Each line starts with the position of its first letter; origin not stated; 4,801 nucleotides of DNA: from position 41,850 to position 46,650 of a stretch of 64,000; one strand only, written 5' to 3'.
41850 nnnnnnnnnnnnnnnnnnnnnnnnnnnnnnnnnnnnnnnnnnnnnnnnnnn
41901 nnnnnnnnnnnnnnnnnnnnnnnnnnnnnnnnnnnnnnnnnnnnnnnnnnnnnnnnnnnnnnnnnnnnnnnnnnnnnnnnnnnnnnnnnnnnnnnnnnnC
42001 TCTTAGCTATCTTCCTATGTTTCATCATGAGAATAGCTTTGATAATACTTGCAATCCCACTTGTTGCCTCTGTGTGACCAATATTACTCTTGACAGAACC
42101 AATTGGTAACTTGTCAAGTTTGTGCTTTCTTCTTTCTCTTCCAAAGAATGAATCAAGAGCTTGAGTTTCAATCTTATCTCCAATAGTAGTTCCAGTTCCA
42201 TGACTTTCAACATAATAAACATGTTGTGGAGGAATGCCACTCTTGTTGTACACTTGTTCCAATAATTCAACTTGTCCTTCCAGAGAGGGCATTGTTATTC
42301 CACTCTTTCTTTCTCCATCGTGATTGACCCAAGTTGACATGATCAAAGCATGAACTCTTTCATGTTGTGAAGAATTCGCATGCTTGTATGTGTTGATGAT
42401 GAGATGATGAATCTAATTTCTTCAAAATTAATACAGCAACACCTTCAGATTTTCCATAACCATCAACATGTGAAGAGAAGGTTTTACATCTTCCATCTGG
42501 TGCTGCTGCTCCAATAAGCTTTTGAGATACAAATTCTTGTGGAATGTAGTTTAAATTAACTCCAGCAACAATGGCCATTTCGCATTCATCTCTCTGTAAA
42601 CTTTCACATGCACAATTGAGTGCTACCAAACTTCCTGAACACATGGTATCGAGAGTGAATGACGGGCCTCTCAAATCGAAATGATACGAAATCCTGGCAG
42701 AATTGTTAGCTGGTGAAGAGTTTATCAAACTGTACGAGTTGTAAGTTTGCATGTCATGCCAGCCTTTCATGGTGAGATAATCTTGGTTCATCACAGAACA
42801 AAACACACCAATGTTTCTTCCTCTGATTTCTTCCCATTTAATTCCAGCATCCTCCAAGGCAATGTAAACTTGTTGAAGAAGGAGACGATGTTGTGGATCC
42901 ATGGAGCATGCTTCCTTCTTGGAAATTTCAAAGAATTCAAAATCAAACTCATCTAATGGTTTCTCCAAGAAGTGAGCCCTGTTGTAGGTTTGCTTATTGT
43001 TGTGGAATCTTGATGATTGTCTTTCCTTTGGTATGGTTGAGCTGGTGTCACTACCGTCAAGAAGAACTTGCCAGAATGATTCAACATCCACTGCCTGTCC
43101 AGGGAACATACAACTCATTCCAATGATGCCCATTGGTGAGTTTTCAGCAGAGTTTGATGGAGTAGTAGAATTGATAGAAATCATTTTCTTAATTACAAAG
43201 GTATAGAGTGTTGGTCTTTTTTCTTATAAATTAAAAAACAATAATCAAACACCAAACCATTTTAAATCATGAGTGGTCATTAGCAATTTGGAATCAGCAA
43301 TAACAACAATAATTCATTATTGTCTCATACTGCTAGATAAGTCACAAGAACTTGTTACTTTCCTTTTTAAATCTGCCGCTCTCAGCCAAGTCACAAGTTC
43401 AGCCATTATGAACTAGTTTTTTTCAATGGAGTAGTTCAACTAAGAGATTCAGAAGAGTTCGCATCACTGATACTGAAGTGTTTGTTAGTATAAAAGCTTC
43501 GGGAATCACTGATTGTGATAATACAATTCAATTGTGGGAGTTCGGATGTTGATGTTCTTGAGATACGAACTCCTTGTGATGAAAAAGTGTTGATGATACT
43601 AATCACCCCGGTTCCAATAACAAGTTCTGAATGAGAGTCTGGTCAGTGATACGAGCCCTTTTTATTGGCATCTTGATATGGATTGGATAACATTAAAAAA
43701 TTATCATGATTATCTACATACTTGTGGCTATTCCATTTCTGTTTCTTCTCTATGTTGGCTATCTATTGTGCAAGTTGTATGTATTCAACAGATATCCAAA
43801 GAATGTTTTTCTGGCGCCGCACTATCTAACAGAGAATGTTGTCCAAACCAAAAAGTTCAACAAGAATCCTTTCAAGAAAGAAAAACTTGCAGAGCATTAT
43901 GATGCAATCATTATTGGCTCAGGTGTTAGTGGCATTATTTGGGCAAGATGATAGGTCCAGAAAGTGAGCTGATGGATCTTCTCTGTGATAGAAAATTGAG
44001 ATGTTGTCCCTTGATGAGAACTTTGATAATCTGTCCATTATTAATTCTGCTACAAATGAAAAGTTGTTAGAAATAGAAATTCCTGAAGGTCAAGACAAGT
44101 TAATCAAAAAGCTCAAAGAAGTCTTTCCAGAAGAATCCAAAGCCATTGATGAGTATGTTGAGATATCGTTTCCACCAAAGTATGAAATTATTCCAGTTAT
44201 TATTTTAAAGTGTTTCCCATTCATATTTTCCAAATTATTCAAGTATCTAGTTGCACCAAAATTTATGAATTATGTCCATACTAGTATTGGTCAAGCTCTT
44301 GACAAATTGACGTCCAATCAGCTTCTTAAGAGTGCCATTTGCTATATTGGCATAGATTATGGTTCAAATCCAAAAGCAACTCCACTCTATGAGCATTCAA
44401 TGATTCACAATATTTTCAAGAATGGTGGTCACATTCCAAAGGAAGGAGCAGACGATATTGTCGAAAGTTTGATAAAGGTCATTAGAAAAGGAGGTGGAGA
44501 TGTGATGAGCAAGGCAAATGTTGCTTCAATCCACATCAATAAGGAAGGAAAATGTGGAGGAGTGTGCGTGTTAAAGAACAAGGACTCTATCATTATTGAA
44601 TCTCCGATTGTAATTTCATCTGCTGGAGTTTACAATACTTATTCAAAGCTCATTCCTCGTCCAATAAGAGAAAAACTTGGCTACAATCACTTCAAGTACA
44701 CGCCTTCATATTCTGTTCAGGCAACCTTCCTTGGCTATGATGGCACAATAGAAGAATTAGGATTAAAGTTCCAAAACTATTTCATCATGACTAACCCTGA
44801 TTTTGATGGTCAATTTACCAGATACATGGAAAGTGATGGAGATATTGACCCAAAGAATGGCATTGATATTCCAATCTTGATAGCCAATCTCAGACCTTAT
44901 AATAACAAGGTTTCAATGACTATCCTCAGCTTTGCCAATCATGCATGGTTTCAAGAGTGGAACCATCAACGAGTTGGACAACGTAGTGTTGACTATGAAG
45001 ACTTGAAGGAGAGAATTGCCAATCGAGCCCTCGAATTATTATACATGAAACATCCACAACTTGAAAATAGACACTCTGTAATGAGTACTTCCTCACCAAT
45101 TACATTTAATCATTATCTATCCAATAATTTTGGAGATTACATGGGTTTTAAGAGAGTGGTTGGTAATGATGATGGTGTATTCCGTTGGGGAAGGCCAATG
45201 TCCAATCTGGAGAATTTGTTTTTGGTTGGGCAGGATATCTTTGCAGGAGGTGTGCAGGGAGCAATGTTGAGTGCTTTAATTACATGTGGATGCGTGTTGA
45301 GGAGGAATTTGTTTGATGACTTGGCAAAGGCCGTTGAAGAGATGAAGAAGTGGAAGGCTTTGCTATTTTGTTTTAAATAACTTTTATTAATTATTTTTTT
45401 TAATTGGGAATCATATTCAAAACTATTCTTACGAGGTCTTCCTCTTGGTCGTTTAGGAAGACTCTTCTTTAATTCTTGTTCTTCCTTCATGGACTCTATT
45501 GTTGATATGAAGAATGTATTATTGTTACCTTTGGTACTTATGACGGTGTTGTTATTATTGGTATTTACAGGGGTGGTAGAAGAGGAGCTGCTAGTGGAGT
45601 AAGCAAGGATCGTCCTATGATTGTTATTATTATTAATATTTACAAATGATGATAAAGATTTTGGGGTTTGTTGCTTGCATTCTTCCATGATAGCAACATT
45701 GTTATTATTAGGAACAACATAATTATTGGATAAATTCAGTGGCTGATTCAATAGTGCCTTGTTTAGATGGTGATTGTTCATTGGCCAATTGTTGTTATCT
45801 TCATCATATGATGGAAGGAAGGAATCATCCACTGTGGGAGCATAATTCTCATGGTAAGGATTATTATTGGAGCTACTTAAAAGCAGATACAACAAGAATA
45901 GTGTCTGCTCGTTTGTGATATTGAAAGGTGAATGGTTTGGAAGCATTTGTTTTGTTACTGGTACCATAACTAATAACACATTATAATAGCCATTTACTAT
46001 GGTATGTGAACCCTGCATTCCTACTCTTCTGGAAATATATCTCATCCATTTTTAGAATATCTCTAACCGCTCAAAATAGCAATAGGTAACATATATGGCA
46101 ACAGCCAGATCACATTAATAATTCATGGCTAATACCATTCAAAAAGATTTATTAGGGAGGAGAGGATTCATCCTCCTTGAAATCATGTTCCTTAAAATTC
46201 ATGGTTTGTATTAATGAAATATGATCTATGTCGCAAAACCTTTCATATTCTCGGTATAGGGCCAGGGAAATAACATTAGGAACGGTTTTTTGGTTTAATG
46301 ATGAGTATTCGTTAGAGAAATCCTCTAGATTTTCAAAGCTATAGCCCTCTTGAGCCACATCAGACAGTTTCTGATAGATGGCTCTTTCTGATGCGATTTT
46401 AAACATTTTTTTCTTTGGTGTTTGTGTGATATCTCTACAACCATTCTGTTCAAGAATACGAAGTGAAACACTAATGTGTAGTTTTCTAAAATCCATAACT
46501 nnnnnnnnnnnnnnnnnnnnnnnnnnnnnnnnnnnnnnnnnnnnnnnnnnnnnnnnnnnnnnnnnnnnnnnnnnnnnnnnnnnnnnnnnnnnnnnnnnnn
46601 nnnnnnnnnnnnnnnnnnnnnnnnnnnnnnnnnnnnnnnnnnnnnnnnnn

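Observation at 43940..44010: RetSat/CrtISO-like FAD oxidoreductase lacks ~70 codons of its FAD-binding fold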

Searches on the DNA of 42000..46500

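Call 62: search_rna_families(source=window, start=42000, end=46500, threshold=gathering)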
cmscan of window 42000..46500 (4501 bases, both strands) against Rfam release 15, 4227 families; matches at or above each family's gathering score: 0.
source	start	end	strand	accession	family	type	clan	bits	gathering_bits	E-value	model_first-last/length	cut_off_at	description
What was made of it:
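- Tried and rejected: Rfam on 42000..46500: no hit (call 62).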

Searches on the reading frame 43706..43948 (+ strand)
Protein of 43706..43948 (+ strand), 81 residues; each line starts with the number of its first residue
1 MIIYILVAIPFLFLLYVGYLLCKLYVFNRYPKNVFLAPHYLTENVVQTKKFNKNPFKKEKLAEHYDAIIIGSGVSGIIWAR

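Call 5: search_protein_families(library=pfam, proteins=[window:43706-43948:+], max_evalue=1)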
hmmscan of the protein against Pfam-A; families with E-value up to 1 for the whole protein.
window:43706-43948:+ (81 aa): 0 families
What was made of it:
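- On CrtI/CrtISO/RetSat-type FAD-dependent oxidoreductases: The window ORFs give no Rossmann-domain hit (call 5); only β1 and GSGVSG remain.
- Pfam finds no Rossmann domain in either window ORF (call 5).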

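Call 25: find_encoding_contigs(protein=window:43706-43948:+, flank=3000, max_places=4)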
Protein window:43706-43948:+ (81 aa): no gene with exactly this product is on record in the collection.
